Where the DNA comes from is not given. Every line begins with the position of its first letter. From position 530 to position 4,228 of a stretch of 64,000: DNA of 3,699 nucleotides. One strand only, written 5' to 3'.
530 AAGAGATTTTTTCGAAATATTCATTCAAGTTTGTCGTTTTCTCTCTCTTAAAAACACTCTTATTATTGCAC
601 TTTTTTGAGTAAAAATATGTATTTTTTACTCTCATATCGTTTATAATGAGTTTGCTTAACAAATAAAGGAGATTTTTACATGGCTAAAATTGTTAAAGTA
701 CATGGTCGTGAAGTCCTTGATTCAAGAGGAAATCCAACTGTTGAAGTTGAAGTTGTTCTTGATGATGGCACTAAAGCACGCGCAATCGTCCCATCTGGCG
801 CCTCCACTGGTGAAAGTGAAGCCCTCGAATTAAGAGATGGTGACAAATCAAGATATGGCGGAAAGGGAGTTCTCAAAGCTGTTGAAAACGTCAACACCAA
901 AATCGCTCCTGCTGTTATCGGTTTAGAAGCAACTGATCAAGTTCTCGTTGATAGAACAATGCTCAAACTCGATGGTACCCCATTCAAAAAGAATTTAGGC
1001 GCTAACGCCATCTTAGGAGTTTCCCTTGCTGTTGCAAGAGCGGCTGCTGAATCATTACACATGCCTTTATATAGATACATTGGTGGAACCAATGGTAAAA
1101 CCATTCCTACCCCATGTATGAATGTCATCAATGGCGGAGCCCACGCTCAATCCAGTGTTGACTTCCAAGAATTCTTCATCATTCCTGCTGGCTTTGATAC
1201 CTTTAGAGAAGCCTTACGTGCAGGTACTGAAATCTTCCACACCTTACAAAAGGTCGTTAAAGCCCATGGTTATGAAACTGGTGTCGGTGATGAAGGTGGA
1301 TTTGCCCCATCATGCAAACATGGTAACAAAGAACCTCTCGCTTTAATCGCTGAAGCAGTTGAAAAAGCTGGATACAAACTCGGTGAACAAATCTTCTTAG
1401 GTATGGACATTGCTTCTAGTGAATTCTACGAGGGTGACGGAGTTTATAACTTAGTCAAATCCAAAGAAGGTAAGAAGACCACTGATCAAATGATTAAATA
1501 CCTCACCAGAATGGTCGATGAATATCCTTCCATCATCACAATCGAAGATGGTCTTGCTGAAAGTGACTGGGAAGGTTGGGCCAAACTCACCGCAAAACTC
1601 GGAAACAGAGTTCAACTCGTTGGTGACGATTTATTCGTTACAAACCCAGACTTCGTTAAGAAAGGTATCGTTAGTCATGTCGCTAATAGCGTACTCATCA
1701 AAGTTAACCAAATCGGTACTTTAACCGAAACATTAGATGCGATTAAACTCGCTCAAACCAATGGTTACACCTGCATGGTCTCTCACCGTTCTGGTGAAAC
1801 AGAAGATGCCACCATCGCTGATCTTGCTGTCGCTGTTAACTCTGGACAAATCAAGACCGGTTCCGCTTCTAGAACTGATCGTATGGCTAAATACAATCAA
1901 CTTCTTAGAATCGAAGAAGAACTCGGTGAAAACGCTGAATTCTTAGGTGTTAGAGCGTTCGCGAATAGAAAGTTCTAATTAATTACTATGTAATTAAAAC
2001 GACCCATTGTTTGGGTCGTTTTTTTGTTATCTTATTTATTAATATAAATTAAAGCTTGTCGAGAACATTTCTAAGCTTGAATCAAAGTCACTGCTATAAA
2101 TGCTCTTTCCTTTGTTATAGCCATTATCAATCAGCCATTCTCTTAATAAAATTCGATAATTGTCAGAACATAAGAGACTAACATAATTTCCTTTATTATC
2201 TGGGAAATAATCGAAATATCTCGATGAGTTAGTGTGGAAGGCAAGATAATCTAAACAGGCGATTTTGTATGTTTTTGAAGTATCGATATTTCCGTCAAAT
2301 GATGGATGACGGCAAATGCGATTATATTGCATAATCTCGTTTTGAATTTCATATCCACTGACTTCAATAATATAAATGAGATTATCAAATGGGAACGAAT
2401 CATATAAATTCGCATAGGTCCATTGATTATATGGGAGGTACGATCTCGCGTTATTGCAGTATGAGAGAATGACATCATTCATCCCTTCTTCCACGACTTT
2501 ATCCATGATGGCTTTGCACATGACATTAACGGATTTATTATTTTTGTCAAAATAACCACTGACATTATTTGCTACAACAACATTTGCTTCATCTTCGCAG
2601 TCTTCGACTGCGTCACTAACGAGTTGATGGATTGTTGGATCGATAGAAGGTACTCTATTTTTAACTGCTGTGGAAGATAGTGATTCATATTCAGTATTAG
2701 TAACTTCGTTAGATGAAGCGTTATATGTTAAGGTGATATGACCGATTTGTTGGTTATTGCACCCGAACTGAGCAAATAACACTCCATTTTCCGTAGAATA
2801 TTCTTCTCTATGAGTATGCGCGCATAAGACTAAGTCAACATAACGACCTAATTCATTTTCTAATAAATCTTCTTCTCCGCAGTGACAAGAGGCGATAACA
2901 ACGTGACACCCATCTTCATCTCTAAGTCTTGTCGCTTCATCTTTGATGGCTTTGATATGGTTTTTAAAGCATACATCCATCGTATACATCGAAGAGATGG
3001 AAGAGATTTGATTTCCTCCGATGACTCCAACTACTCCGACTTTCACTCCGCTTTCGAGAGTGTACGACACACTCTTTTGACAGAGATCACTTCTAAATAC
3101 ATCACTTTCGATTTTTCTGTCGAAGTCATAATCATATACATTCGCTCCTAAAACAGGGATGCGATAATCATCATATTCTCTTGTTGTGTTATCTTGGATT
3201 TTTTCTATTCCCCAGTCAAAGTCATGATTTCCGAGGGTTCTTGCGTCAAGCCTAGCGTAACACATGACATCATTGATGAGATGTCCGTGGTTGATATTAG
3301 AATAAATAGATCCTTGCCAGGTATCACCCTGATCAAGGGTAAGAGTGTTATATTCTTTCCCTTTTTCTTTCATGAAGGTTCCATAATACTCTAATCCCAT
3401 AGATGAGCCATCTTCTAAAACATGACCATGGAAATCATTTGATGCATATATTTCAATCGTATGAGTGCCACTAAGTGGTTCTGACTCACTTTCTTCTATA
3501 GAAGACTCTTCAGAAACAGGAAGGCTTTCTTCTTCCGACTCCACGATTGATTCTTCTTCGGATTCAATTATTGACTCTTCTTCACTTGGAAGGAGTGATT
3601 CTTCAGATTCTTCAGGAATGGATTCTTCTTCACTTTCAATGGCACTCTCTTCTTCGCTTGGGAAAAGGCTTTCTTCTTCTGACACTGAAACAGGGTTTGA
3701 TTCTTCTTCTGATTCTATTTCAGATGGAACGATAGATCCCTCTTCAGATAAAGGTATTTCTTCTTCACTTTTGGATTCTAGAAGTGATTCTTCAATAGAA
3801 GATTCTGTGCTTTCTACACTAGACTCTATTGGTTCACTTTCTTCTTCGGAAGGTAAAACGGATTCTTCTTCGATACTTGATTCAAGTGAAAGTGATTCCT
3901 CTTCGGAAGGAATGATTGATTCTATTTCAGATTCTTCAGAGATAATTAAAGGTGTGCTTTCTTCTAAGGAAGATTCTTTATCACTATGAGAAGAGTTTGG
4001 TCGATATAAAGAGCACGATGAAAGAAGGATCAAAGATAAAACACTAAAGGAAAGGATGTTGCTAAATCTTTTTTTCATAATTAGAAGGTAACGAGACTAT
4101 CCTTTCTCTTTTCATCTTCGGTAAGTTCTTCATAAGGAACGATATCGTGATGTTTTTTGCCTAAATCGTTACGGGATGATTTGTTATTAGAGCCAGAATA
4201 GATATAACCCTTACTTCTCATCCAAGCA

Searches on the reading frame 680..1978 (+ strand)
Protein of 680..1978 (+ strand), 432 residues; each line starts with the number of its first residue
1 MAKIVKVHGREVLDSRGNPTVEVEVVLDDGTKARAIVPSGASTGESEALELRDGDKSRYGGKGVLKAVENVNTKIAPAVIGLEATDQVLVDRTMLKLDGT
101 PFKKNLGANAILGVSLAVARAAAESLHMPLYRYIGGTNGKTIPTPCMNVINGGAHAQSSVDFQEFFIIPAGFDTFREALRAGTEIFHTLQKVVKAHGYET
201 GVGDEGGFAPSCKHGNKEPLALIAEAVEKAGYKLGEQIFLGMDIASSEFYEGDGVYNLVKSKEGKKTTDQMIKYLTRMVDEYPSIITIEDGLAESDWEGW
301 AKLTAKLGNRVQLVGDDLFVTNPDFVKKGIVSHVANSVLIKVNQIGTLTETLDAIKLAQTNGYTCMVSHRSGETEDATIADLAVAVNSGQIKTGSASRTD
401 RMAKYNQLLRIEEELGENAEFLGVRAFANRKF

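Call 65: search_protein_families(library=pfam, proteins=[window:680-1978:+], max_evalue=0.00001)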
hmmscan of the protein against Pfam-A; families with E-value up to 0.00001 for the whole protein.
window:680-1978:+ (432 aa): 3 families
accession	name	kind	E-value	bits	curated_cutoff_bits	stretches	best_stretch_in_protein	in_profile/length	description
PF00113.28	Enolase_C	-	9.3e-121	403.1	21.5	1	141-427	3-293/296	Enolase, C-terminal TIM barrel domain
PF03952.21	Enolase_N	-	6.9e-61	204.6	35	1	4-134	1-131/131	Enolase, N-terminal domain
PF07476.17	MAAL_C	-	5.3e-06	26.2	27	1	266-390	87-220/249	Methylaspartate ammonia-lyase C-terminus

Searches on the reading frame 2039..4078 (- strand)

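Call 7: search_protein_families(library=ncbifam, proteins=[window:2039-4078:-], max_evalue=0.00001)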
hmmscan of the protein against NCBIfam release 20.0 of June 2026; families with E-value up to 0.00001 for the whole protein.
window:2039-4078:- (679 aa): 12 families
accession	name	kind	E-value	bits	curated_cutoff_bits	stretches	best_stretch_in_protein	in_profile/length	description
NF006934.0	PRK09419.1-1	subfamily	2.7e-27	94.9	1646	1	206-580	629-999/1174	multifunctional 2',3'-cyclic-nucleotide 2'-phosphodiesterase/3'-nucleotidase/5'-nucleotidase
NF040549.1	Nt5e_LPXTG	exception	5.6e-20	71.2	1050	1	142-315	38-202/731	cell surface ecto-5'-nucleotidase Nt5e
TIGR04486.1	thiosulf_SoxB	equivalog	4.8e-15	54.8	550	1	213-560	101-433/556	thiosulfohydrolase SoxB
TIGR01530.1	nadN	equivalog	1.9e-14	53.1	436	1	239-407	45-199/550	NAD nucleotidase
NF007109.1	PRK09558.1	equivalog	3.7e-12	45.8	600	1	203-402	31-222/550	bifunctional UDP-sugar hydrolase/5'-nucleotidase UshA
NF006937.0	PRK09419.1-4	equivalog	1e-10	39.7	2554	1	195-584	634-1046/1411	multifunctional 2',3'-cyclic-nucleotide 2'-phosphodiesterase/3'-nucleotidase/5'-nucleotidase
NF008871.0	PRK11907.1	equivalog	6.6e-10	37.8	1266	1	128-438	35-367/814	bifunctional 2',3'-cyclic-nucleotide 2'-phosphodiesterase/3'-nucleotidase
NF006935.0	PRK09419.1-2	equivalog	1.1e-09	36.5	2801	1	198-581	659-1064/1445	multifunctional 2',3'-cyclic-nucleotide 2'-phosphodiesterase/3'-nucleotidase/5'-nucleotidase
NF006938.0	PRK09420.1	equivalog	1.4e-08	33.6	486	1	223-403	47-230/648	bifunctional 2',3'-cyclic-nucleotide 2'-phosphodiesterase/3'-nucleotidase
NF006936.0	PRK09419.1-3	equivalog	4.8e-08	31.1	2542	1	236-580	742-1094/1212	multifunctional 2',3'-cyclic-nucleotide 2'-phosphodiesterase/3'-nucleotidase/5'-nucleotidase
TIGR01390.1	CycNucDiestase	equivalog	3.9e-07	29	883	1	225-403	27-208/626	2',3'-cyclic-nucleotide 2'-phosphodiesterase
NF006933.0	PRK09418.1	equivalog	6.2e-07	27.9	1419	1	264-448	118-312/780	bifunctional 2',3'-cyclic-nucleotide 2'-phosphodiesterase/3'-nucleotidase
